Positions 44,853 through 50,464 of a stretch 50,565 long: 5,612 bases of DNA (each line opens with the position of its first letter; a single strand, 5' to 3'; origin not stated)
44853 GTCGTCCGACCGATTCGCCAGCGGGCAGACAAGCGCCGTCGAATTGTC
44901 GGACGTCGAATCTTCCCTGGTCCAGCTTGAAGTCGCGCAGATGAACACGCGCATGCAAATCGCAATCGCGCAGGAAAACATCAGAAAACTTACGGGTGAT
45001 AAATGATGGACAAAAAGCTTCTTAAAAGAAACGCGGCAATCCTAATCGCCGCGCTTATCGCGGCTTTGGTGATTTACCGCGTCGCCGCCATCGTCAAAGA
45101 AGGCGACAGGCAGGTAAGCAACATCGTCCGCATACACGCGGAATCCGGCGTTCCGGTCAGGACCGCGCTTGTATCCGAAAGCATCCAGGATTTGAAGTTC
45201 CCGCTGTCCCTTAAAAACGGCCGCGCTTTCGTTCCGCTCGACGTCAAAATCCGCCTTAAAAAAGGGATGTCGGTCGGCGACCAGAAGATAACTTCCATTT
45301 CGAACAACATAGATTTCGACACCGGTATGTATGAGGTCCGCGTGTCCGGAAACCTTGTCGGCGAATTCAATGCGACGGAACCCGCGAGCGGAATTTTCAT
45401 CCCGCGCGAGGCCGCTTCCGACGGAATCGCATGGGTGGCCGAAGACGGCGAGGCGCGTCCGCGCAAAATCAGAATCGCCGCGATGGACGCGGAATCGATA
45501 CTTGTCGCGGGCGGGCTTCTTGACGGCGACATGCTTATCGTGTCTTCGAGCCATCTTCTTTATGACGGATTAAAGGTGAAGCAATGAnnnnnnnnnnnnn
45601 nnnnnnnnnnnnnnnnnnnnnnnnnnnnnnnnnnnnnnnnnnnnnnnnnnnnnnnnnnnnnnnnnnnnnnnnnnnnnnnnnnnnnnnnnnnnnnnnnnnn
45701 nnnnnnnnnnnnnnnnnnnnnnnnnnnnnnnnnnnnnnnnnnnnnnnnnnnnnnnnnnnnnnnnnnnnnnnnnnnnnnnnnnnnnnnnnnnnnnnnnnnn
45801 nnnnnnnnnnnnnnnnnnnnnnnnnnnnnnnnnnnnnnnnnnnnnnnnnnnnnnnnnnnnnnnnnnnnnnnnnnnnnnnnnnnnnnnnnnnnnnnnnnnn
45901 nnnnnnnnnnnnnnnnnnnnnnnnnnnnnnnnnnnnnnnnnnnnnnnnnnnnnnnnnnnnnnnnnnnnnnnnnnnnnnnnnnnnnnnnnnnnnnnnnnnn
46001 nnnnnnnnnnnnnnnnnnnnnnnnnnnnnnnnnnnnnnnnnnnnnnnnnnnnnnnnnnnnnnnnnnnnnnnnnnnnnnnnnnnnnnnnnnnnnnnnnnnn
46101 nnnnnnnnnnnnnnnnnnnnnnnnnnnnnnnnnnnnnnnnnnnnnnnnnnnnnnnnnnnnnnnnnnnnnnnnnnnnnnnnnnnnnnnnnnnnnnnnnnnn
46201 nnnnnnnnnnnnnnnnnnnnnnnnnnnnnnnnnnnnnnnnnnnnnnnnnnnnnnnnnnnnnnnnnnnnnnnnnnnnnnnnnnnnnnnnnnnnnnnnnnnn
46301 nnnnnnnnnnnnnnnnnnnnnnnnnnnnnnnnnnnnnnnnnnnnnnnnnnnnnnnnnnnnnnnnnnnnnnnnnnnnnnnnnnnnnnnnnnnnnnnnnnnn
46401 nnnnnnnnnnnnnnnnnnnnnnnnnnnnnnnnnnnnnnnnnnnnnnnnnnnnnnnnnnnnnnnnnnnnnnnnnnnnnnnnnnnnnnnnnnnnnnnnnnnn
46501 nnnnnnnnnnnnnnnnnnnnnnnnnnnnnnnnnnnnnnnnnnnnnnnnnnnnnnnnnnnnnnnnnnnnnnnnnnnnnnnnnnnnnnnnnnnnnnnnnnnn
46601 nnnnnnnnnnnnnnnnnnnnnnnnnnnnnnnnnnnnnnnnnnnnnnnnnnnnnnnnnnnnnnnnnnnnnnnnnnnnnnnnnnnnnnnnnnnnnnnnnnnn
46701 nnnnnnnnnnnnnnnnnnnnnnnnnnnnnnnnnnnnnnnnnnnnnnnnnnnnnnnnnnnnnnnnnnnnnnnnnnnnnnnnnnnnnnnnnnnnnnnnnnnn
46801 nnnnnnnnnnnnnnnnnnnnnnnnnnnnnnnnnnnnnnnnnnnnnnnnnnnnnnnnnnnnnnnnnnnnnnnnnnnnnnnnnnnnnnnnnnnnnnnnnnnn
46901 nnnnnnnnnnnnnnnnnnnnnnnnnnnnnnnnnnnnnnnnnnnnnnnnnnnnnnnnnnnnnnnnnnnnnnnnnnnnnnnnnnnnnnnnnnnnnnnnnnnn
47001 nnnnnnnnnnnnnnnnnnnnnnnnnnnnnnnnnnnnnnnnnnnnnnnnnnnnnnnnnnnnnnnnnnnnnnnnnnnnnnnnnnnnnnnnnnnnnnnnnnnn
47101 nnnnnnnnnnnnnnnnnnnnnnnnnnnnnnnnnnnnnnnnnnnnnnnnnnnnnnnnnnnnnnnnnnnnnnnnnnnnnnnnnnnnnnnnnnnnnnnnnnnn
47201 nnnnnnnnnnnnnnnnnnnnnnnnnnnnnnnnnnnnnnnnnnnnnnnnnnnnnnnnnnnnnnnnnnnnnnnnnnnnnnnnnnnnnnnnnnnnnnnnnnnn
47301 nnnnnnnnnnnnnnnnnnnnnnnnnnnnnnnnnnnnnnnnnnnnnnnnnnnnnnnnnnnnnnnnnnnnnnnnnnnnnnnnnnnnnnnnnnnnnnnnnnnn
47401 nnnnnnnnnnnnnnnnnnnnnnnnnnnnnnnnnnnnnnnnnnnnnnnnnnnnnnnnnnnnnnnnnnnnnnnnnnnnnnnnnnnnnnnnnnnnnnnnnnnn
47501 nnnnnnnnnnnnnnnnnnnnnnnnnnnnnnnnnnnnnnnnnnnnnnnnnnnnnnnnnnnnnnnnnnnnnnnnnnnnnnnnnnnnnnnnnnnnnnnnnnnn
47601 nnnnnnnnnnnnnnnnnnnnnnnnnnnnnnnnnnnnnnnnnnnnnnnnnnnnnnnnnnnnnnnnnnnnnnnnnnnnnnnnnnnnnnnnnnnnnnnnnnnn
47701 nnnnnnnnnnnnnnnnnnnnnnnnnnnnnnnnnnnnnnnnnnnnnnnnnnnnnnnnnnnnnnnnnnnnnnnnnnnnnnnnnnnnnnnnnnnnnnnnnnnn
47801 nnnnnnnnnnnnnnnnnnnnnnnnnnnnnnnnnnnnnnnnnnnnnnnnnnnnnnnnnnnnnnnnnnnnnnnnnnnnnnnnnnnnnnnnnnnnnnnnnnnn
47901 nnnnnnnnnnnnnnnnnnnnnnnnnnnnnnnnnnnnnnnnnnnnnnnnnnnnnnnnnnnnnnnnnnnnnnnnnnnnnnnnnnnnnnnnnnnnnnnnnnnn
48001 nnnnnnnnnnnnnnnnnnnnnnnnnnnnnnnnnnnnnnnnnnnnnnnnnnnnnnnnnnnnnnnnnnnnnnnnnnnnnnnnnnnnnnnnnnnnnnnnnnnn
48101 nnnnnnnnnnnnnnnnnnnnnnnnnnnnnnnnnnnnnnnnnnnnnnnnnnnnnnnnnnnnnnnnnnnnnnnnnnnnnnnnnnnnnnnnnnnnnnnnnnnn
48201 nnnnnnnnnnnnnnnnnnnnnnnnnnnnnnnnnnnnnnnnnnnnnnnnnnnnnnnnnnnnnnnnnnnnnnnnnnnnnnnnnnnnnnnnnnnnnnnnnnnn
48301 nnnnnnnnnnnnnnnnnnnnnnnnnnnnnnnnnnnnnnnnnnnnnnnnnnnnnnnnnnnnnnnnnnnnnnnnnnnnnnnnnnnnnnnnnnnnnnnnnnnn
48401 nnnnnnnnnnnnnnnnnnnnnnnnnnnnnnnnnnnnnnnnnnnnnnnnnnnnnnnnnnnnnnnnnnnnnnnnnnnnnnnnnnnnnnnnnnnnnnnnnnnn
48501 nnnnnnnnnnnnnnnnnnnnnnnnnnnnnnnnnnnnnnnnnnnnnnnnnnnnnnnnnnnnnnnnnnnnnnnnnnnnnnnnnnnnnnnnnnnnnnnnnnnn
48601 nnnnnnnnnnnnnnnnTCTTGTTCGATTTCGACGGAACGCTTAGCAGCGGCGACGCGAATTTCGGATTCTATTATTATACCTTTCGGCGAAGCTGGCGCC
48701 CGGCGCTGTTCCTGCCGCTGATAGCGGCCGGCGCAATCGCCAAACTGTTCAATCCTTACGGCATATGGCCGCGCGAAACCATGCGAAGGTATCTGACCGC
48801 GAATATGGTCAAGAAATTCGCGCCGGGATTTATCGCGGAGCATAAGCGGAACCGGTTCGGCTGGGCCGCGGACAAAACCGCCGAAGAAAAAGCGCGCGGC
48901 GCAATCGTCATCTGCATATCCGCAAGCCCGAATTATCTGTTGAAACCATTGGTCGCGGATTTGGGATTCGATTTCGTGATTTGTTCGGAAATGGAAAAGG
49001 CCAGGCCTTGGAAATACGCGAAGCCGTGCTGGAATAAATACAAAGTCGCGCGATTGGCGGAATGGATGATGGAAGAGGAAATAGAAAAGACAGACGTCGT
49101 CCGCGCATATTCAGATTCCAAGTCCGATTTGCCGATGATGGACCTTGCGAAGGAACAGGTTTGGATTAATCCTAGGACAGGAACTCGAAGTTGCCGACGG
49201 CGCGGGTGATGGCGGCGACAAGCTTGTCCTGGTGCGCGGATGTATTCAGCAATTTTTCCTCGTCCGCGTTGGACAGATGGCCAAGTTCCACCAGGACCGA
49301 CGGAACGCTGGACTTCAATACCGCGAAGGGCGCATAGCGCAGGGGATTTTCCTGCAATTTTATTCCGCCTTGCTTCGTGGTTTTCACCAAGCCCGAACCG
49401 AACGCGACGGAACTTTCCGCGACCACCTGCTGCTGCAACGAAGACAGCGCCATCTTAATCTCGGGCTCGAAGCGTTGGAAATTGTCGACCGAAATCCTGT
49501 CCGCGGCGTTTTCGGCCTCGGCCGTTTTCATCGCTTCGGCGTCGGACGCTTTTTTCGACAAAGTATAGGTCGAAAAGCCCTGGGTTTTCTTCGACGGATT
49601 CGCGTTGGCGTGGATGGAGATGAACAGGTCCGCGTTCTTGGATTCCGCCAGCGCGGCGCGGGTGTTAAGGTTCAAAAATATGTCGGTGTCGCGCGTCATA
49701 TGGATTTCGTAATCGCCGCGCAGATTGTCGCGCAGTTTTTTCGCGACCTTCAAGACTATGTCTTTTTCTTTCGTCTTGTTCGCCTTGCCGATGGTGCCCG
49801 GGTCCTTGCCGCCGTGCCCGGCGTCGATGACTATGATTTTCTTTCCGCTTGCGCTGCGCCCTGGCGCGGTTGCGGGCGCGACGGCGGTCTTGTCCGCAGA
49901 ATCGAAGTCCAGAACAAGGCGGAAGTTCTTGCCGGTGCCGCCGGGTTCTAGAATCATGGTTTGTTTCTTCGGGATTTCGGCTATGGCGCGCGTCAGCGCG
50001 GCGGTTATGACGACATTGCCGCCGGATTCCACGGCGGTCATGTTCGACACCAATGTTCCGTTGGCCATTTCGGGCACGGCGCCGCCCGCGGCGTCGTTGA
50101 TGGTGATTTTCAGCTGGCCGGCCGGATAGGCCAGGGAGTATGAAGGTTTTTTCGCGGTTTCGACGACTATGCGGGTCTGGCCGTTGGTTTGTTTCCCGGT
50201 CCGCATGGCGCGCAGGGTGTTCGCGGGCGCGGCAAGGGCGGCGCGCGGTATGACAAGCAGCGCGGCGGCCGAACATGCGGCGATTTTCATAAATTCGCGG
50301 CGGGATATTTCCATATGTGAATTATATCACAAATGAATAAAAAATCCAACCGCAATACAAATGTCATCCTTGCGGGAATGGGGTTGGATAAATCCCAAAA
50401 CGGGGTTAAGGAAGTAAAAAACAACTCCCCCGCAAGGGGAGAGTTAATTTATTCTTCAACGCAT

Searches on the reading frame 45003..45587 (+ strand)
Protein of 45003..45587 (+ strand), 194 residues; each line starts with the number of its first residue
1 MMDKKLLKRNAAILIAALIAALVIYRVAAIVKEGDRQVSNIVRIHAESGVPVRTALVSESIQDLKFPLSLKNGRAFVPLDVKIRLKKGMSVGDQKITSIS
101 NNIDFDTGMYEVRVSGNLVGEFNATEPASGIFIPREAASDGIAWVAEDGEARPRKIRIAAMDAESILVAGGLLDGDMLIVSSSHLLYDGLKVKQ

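Call 30: find_encoding_contigs(protein=window:45003-45587:+, flank=6000, max_places=5)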
Protein window:45003-45587:+ (194 aa): 1 contig read that carries it; 1 place shown.
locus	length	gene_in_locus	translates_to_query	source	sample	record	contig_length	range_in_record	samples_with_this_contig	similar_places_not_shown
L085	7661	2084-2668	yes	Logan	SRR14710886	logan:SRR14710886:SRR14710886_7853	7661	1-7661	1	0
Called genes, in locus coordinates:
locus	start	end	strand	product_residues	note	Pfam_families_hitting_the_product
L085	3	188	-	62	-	?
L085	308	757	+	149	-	PF01047:MarR, PF22381:Staph_reg_Sar_Rot (weak), PF13463:HTH_27 (weak), PF13601:HTH_34 (weak), PF12802:MarR_2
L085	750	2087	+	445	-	PF02321:OEP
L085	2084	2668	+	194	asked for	PF25989:YknX_C (faint)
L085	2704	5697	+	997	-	PF00873:ACR_tran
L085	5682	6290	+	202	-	PF12710:HAD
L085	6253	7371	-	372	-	PF01520:Amidase_3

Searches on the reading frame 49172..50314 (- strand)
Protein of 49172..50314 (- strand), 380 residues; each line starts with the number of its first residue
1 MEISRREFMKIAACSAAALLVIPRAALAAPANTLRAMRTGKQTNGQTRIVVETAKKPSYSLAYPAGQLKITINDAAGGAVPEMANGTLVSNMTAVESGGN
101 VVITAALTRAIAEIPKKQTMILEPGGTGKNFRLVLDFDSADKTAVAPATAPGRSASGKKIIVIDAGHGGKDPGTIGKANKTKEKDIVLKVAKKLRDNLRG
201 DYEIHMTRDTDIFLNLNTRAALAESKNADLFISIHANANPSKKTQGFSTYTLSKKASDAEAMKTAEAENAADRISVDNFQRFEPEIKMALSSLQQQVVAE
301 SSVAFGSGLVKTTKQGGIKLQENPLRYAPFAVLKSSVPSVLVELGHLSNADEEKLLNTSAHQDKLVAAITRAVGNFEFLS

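Call 27: find_encoding_contigs(protein=window:49172-50314:-, flank=1000, max_places=5)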
Protein window:49172-50314:- (380 aa): no gene with exactly this product is on record in the collection.
